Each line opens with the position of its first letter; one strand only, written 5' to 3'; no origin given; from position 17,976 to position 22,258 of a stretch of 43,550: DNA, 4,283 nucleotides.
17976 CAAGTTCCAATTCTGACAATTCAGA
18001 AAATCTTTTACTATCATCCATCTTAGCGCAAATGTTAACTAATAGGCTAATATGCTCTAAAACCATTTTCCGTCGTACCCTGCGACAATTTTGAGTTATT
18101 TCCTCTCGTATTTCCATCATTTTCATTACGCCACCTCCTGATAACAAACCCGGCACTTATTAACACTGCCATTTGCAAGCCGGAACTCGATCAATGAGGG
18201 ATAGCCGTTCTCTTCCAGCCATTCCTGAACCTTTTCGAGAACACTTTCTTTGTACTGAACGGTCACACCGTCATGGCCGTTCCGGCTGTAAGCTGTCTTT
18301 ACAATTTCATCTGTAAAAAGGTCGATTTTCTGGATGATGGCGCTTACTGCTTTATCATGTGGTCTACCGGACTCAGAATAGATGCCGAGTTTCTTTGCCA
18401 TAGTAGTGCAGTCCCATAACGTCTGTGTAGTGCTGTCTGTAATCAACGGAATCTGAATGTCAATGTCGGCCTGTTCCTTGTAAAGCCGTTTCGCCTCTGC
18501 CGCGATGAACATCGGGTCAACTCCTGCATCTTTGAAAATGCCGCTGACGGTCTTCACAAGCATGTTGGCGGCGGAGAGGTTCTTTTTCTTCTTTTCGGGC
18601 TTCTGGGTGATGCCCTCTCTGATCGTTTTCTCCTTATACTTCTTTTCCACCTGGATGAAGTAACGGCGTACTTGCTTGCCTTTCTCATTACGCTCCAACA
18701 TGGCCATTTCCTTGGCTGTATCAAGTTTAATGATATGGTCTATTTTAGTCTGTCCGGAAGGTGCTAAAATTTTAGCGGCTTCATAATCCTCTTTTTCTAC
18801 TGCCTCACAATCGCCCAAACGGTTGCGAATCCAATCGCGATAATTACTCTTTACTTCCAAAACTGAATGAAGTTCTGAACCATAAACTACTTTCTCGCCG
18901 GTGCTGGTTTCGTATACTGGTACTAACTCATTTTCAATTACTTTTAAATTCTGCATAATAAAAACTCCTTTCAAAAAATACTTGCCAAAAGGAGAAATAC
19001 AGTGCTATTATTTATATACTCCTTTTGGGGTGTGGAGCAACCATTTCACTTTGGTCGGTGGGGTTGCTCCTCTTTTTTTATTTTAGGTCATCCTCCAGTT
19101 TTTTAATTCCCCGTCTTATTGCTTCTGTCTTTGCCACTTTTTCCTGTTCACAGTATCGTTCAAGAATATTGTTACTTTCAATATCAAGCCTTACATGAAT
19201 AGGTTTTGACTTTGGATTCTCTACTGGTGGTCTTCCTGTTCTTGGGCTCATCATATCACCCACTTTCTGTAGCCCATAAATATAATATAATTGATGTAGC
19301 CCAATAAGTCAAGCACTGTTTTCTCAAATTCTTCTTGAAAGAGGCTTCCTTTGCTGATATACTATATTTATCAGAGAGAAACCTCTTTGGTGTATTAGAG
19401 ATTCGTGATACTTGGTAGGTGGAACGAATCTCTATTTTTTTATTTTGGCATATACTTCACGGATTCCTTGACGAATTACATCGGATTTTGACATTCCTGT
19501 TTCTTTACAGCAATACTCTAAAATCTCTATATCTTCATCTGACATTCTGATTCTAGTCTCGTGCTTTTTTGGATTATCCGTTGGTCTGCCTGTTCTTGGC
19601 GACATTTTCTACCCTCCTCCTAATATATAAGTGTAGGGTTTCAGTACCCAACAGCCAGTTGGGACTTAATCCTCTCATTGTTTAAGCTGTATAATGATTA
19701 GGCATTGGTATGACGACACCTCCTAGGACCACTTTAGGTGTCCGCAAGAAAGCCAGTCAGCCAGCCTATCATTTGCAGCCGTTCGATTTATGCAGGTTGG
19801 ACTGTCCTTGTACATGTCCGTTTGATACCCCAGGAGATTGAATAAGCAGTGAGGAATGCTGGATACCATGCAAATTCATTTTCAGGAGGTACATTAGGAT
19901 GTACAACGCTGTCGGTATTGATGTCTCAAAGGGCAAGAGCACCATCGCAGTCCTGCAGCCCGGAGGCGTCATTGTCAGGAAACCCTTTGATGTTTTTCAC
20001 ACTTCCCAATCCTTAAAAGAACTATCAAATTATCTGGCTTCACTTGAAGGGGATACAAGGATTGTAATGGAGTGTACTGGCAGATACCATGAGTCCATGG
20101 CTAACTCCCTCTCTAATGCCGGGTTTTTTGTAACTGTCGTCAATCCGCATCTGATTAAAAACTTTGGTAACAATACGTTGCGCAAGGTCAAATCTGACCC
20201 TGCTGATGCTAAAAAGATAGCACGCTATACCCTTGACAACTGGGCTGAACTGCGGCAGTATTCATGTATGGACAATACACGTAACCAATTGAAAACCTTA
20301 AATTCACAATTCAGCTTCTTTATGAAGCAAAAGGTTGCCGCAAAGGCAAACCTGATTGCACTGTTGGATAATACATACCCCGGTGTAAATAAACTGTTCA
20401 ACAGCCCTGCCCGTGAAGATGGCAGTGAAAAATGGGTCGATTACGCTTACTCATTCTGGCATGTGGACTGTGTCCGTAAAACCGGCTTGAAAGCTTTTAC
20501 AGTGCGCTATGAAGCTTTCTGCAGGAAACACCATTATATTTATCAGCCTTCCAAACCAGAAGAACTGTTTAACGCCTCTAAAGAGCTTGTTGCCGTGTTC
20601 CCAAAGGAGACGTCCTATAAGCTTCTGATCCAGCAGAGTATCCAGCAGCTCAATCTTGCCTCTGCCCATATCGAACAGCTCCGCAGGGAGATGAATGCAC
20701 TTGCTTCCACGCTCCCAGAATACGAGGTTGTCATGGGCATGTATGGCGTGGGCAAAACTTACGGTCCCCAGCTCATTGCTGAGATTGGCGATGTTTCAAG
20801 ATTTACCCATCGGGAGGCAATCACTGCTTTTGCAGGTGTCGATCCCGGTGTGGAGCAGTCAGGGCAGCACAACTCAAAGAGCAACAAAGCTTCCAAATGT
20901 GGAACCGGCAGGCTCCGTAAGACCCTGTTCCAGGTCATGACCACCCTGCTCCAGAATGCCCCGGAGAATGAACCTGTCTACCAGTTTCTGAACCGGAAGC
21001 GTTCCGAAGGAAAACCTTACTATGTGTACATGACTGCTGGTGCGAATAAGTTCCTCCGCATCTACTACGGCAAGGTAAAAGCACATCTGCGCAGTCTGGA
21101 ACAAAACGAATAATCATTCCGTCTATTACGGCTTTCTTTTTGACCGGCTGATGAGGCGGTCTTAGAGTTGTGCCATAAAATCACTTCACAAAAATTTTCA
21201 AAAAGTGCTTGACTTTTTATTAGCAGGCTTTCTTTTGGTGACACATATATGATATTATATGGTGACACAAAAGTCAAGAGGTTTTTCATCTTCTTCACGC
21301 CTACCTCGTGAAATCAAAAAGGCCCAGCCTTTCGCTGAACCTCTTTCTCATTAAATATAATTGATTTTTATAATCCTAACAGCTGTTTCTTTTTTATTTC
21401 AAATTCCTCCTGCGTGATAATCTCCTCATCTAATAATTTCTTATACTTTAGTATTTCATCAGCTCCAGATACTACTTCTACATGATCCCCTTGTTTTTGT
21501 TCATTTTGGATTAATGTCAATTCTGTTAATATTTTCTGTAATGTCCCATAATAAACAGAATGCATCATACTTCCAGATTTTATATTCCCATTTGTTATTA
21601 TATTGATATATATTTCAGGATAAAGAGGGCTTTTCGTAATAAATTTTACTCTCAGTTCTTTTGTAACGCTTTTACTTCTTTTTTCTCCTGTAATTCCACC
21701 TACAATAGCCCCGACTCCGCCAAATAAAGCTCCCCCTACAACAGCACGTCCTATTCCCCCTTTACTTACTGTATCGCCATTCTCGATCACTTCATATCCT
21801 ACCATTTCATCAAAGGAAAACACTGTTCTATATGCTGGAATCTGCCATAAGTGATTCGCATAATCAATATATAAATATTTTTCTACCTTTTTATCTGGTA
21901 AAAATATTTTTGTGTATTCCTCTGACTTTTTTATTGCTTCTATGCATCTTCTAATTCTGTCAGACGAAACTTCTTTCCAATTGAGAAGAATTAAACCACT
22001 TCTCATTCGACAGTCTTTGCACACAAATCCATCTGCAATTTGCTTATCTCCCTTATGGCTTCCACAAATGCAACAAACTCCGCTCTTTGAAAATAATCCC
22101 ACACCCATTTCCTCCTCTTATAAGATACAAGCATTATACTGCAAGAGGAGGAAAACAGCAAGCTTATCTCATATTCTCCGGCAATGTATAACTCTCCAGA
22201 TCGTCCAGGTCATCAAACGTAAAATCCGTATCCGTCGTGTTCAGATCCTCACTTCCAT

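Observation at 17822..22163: A 4.3-kb accessory block (SHOCT moron, IS110, two RHH units, AntA-KilAC antirepressor, small regulator) inserted inside the tail operon between the tube and chaperone genes and sealed by a terminator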

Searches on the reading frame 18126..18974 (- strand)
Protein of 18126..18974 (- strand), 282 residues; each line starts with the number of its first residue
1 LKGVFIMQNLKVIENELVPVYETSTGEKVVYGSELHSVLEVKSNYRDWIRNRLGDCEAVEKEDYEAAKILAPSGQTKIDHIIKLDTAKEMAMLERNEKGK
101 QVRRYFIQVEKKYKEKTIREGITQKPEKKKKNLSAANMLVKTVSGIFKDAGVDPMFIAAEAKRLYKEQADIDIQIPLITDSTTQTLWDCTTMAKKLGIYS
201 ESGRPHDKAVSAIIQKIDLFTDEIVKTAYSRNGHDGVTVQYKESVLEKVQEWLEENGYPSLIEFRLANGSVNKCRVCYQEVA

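Call 3: search_protein_families(library=pfam, proteins=[window:18126-18974:-], max_evalue=0.01)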
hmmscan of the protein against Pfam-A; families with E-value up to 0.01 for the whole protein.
window:18126-18974:- (282 aa): 1 family
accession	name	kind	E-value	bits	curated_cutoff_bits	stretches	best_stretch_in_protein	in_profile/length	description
PF08346.17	AntA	-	3.1e-16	60.2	27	1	31-96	2-68/68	AntA/AntB antirepressor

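Call 4: search_protein_families(library=phrogs, proteins=[window:18126-18974:-], max_evalue=0.01)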
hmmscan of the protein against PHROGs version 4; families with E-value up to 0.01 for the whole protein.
window:18126-18974:- (282 aa): 12 families
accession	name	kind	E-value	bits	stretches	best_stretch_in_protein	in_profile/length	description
phrog_5817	-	transcription regulation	8.3e-30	105.3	1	27-137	24-141/210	anti-repressor Ant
phrog_377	-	transcription regulation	8.5e-21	75.8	1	28-133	19-131/213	anti-repressor Ant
phrog_373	-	transcription regulation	1.9e-19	71.2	1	6-128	75-204/373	anti-repressor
phrog_18071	-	unknown function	8.7e-18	65.8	1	142-262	20-136/150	-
phrog_2011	-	transcription regulation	1.1e-17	65.7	1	131-264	134-263/275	anti-repressor Ant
phrog_63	-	transcription regulation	1.3e-15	58.7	1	7-140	110-241/431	anti-repressor Ant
phrog_14211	-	transcription regulation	3.3e-14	54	1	74-117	92-135/234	anti-repressor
phrog_1726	-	transcription regulation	1.4e-12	49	1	75-257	78-262/264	anti-repressor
phrog_4608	-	transcription regulation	3.5e-12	47.5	1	122-261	118-253/268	anti-repressor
phrog_6904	-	unknown function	1e-11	46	1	15-94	3-90/95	-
phrog_31873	-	unknown function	9.1e-10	39.5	1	8-66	4-62/65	-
phrog_26003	-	unknown function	2.1e-09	38.3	1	209-262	2-55/69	-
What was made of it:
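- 18126..18956 (-): AntA-domain antirepressor-like protein (276 aa from ATG 18956; SD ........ 18965-18972). Pfam AntA E=3e-16; phrog_5817/377/2011 'anti-repressor Ant' (calls 3, 4).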

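Call 20: find_related_loci(query=window:18126-18956:-, collection=viral_contigs, flank=5000)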
Query window:18126-18956:- (276 aa) in viral_contigs; peptide patterns used: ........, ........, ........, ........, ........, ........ (x = any residue, [..] = any of these).
178 stretches matched a pattern; 160 encode a relative of the query (tblastn E <= 1e-3); the best 80 are kept; 80 distinct loci.
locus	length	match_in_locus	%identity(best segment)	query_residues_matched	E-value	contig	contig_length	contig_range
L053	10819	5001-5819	69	2-276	3e-125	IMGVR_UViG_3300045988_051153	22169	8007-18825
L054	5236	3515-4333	69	2-276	2e-125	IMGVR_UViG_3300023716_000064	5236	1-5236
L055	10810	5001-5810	69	1-276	4e-124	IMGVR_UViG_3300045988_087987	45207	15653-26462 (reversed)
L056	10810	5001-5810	69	1-276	4e-124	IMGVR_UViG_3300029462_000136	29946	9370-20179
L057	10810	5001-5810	69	1-276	4e-124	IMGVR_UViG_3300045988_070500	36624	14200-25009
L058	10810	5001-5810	69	1-276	4e-124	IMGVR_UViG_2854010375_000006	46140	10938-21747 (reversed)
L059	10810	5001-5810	69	1-276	4e-124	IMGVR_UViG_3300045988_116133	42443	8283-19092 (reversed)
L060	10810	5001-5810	69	1-276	6e-124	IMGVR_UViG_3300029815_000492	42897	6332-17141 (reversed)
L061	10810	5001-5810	69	1-276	4e-124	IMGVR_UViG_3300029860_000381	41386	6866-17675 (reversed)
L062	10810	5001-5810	69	1-276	2e-123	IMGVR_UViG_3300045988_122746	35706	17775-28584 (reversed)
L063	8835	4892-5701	68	1-276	3e-122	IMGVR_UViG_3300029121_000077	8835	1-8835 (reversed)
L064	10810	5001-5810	68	1-276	5e-122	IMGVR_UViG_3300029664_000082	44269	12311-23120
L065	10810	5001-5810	67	1-276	1e-121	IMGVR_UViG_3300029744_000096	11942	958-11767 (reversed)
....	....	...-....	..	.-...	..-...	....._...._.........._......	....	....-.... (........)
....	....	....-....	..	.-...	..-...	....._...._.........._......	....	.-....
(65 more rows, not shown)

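Call 38: find_related_loci(query=window:18126-18956:-, collection=genome_contigs, flank=6000)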
Query window:18126-18956:- (276 aa) in genome_contigs; peptide patterns used: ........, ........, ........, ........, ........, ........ (x = any residue, [..] = any of these).
158 stretches matched a pattern; 61 encode a relative of the query (tblastn E <= 1e-3); 61 distinct loci.
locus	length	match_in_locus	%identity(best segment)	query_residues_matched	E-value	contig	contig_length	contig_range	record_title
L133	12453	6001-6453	95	126-276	3e-96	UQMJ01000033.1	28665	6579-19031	uncultured Clostridium sp. isolate UMGS420 genome assembly, contig: NODE_924_length_28665_cov_8.948375, whole genome sho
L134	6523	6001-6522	79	84-256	1e-81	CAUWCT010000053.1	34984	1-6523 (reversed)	MAG: uncultured Lachnospiraceae bacterium isolate SRS15956990__bin80 genome assembly, contig: SRS15956990_NODE_838_lengt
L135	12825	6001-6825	53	1-273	3e-81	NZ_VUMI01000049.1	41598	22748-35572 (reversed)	Eisenbergiella porci strain WCA-389-WT-23B seq49, whole genome shotgun sequence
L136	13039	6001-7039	89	1-112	1e-61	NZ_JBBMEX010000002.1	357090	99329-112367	Maccoyibacter intestinihominis strain CLA-AA-H185 CLAAAH185_contig_2_length_357090, whole genome shotgun sequence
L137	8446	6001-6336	85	1-112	9e-60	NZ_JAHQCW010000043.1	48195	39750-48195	Diplocloster agilis strain ASD5720 Scaffold_43, whole genome shotgun sequence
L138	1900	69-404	80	1-112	2e-56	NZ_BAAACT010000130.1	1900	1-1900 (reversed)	Faecalicatena contorta strain JCM 6483 sequence130, whole genome shotgun sequence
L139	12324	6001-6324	80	1-108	1e-53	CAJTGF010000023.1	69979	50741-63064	Clostridiaceae bacterium isolate C65_88_CS_BP genome assembly, contig: MGBC000181.23, whole genome shotgun sequence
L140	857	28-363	79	1-112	3e-58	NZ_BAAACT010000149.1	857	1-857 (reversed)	Faecalicatena contorta strain JCM 6483 sequence149, whole genome shotgun sequence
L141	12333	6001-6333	79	1-111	6e-53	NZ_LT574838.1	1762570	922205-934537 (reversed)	Bariatricus massiliensis strain AT12, whole genome shotgun sequence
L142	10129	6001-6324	80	1-108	2e-53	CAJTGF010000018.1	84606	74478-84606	Clostridiaceae bacterium isolate C65_88_CS_BP genome assembly, contig: MGBC000181.18, whole genome shotgun sequence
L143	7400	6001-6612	49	1-213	7e-52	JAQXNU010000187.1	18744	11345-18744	MAG: Clostridiales bacterium isolate SUG1361 k141_3254140, whole genome shotgun sequence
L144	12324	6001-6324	76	1-108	1e-51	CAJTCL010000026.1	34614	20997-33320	Lachnospiraceae bacterium isolate B58_58_RH_H genome assembly, contig: MGBC000119.26, whole genome shotgun sequence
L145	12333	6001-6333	76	2-112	4e-51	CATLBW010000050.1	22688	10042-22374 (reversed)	MAG TPA_asm: uncultured Lachnospiraceae bacterium isolate MGG05671_1680015469 genome assembly, contig: ERR3199558_2049,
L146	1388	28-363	77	1-112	1e-53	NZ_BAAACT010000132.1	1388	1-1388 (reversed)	Faecalicatena contorta strain JCM 6483 sequence132, whole genome shotgun sequence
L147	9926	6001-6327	77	1-109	4e-51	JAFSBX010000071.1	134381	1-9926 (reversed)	MAG: Lachnospiraceae bacterium isolate RGIG3002 Goat_Rectum-3__c445200, whole genome shotgun sequence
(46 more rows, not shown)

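Call 56: search_protein_families(library=padloc, proteins=[window:18126-18956:-], max_evalue=0.01)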
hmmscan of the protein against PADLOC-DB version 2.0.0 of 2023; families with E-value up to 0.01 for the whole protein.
window:18126-18956:- (276 aa): 0 families

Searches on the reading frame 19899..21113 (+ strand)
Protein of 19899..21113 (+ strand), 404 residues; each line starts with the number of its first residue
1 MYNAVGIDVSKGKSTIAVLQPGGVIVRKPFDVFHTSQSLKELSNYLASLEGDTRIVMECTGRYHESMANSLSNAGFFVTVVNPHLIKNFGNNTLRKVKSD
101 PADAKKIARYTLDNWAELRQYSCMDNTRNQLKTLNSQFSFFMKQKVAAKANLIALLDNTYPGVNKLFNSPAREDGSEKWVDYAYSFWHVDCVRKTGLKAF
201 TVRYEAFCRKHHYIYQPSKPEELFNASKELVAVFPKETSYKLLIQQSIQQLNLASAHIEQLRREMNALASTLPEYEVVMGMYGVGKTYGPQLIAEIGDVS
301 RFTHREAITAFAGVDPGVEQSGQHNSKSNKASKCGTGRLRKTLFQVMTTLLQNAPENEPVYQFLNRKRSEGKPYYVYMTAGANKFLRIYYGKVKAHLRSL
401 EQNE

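Call 3: search_protein_families(library=pfam, proteins=[window:19899-21113:+], max_evalue=0.01)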
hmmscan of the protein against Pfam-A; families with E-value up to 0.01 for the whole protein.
window:19899-21113:+ (404 aa): 2 families
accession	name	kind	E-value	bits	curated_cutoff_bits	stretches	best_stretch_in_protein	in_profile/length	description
PF01548.23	DEDD_Tnp_IS110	-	2e-28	99.6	29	1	5-161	1-155/155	Transposase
PF02371.22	Transposase_20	-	1.6e-18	67.2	21.3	1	276-356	2-81/87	Transposase IS116/IS110/IS902 family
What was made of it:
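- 19622..21231 (+): IS110-family insertion sequence (1,610 bp; transposase 19899-21113; 277-nt non-coding left end), flanked by CT on both sides. Pfam DEDD_Tnp_IS110 plus Transposase_20 (call 3).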

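Call 4: search_protein_families(library=phrogs, proteins=[window:19899-21113:+], max_evalue=0.01)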
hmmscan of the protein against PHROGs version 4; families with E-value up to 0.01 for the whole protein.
window:19899-21113:+ (404 aa): 2 families
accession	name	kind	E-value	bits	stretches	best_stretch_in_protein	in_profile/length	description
phrog_2199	-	integration and excision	2.1e-63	215.6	1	2-395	3-344/356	transposase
phrog_21610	-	unknown function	1.3e-18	68.5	1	281-390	5-116/143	-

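Call 16: find_encoding_contigs(protein=window:19899-21113:+, flank=4000, max_places=10)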
Protein window:19899-21113:+ (404 aa): 26 contigs read that carry it; 10 places shown.
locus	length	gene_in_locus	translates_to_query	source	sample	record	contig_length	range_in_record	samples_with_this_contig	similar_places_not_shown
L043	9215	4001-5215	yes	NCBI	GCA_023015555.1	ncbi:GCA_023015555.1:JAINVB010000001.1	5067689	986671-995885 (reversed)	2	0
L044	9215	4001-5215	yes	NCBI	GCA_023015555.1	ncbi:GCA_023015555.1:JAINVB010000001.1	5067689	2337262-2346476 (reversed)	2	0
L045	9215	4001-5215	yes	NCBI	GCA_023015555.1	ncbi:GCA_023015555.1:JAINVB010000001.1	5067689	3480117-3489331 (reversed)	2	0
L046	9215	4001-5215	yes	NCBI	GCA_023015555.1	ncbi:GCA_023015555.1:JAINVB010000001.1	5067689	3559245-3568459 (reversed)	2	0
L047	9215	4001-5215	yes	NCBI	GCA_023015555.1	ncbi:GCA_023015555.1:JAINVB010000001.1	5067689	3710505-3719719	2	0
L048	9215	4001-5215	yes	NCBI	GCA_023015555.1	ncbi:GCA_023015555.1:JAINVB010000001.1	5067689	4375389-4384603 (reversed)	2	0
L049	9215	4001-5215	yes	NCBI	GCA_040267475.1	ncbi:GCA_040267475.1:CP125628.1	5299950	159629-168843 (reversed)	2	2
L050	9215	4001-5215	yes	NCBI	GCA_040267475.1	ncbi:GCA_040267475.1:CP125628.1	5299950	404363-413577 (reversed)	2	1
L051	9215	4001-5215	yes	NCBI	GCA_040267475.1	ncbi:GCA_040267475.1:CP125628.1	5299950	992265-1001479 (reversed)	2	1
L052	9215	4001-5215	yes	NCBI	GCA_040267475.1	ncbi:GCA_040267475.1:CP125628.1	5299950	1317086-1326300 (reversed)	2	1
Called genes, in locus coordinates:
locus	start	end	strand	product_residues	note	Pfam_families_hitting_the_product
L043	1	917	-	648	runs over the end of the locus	-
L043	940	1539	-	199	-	-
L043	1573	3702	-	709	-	PF01547:SBP_bac_1, PF13416:SBP_bac_8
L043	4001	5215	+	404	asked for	PF01548:DEDD_Tnp_IS110, PF02371:Transposase_20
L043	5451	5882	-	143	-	PF12663:DUF3788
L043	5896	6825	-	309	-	PF12833:HTH_18, PF00165:HTH_AraC, PF06445:GyrI-like (weak), PF14526:Cass2 (weak)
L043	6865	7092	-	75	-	PF20574:DUF6783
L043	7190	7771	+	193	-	PF00440:TetR_N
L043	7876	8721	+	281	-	PF00005:ABC_tran, PF13304:AAA_21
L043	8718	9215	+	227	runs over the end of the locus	PF24686:FLQE3_permease, PF12698:ABC2_membrane_3 (weak)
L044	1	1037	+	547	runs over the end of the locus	PF07969:Amidohydro_3, PF01979:Amidohydro_1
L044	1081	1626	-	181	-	PF20794:bPH_7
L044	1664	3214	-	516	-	PF03553:Na_H_antiporter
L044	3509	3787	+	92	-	PF01548:DEDD_Tnp_IS110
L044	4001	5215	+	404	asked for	PF01548:DEDD_Tnp_IS110, PF02371:Transposase_20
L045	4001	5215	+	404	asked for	PF01548:DEDD_Tnp_IS110, PF02371:Transposase_20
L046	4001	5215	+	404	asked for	PF01548:DEDD_Tnp_IS110, PF02371:Transposase_20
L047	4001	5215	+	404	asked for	PF01548:DEDD_Tnp_IS110, PF02371:Transposase_20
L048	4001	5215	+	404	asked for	PF01548:DEDD_Tnp_IS110, PF02371:Transposase_20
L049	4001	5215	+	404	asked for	PF01548:DEDD_Tnp_IS110, PF02371:Transposase_20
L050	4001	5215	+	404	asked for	PF01548:DEDD_Tnp_IS110, PF02371:Transposase_20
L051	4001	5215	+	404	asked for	PF01548:DEDD_Tnp_IS110, PF02371:Transposase_20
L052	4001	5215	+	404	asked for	PF01548:DEDD_Tnp_IS110, PF02371:Transposase_20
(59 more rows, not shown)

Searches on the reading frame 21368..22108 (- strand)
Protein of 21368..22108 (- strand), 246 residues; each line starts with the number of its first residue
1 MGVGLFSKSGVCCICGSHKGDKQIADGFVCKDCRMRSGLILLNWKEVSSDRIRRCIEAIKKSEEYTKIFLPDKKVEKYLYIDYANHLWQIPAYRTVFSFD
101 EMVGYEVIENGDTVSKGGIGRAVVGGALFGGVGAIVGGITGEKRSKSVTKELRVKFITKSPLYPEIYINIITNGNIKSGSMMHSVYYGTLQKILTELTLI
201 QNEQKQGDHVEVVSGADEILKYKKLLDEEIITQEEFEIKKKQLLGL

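Call 3: search_protein_families(library=pfam, proteins=[window:21368-22108:-], max_evalue=0.01)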
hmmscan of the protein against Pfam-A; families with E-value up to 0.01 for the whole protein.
window:21368-22108:- (246 aa): 3 families
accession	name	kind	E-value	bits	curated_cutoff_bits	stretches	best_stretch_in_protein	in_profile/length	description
PF09851.14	SHOCT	-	7.4e-06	26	27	1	217-244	1-28/28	Short C-terminal domain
PF14471.11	DUF4428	-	0.0046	17.2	27.8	0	12-39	2-33/51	Domain of unknown function (DUF4428)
PF20721.2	C19orf12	-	0.0074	16.5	30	0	120-142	51-73/163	C19orf12-like protein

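Call 4: search_protein_families(library=phrogs, proteins=[window:21368-22108:-], max_evalue=0.01)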
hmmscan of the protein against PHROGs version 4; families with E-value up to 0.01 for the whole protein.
window:21368-22108:- (246 aa): 10 families
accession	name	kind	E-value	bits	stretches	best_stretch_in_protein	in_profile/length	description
phrog_888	-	unknown function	9.1e-60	203.7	1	4-246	2-271/271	-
phrog_27136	-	unknown function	8.9e-15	55.8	1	97-200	118-220/224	-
phrog_20665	-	unknown function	8.7e-09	36.1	1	115-246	181-306/306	-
phrog_17658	-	unknown function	1e-07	33.1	1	98-150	59-114/176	-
phrog_2700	-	unknown function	1.7e-07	32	1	201-246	286-331/331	-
phrog_27819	-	unknown function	1.7e-05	25.7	1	94-158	111-179/239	-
phrog_33222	-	unknown function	3.9e-05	24.8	1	186-246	201-258/258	-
phrog_20920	-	unknown function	0.0005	21.5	1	98-144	37-84/115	-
phrog_37056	-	unknown function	0.0012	20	1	120-153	65-101/130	-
phrog_19084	-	unknown function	0.0054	17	1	211-244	273-306/307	-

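Call 56: search_protein_families(library=padloc, proteins=[window:21368-22108:-], max_evalue=0.01)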
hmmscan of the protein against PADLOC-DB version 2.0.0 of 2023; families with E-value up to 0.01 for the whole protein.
window:21368-22108:- (246 aa): 0 families
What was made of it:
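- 21368..22108 (-): Moron gene: Zn-ribbon / PH-Gly-zipper / SHOCT protein, function unknown. No PADLOC match (call 56).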
